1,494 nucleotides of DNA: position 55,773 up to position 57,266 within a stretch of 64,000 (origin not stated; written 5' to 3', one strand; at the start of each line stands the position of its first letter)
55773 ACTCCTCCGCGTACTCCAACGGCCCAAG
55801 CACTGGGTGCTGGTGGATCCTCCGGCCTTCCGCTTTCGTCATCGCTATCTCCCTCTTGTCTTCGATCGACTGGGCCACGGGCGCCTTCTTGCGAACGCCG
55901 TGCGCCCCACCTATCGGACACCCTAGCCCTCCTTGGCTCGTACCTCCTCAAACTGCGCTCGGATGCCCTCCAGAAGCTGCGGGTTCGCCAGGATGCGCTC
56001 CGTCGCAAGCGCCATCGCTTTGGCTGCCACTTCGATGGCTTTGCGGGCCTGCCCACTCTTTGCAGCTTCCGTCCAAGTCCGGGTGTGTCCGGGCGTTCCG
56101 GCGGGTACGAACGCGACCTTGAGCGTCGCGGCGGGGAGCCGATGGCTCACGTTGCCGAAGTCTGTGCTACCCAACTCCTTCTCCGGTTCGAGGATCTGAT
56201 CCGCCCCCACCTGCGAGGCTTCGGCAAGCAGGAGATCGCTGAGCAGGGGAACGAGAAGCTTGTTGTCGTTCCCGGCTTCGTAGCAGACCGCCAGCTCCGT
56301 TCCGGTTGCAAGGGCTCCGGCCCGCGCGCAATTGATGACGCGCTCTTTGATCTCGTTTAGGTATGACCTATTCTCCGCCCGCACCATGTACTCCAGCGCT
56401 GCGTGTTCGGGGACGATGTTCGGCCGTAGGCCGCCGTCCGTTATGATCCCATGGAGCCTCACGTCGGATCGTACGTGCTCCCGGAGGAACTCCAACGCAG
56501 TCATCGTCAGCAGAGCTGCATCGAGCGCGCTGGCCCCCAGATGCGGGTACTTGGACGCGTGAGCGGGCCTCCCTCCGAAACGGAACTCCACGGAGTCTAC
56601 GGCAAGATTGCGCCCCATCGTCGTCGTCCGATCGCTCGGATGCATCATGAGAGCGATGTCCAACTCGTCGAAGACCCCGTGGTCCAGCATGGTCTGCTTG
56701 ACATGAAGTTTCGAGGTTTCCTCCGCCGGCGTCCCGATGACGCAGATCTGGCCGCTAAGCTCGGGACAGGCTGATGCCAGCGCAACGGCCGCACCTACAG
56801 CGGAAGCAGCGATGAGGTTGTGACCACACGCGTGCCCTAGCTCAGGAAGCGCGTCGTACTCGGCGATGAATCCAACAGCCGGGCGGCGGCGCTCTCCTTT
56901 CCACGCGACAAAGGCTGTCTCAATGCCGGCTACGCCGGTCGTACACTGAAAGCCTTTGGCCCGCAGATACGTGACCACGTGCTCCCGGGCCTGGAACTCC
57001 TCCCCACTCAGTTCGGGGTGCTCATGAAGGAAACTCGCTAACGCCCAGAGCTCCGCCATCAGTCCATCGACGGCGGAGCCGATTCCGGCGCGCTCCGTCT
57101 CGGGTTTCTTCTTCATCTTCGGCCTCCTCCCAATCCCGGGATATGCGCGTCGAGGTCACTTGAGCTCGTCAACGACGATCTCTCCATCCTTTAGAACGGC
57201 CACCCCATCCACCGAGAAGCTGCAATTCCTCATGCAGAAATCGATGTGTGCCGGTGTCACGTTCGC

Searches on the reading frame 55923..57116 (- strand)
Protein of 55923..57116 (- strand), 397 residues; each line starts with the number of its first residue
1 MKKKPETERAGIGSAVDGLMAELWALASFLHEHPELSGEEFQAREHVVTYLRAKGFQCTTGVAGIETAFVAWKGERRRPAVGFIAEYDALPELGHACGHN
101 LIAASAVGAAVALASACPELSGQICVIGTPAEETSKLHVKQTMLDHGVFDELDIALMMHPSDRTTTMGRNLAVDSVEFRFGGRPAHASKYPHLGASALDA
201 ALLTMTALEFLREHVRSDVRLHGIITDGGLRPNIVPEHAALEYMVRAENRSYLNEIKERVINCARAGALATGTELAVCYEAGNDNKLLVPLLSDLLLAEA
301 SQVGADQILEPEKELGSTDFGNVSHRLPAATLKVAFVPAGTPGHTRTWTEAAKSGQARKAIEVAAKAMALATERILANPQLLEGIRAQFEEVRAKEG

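Call 41: search_protein_families(library=pfam, proteins=[window:55923-57116:-], max_evalue=0.00001)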
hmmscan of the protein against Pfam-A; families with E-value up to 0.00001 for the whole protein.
window:55923-57116:- (397 aa): 2 families
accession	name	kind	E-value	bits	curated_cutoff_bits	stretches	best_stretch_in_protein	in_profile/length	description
PF01546.33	Peptidase_M20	-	7.4e-09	36.2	24.6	1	85-368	4-204/206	Peptidase family M20/M25/M40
PF07687.19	M20_dimer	-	1.1e-07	32.1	21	1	175-266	8-101/107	Peptidase dimerisation domain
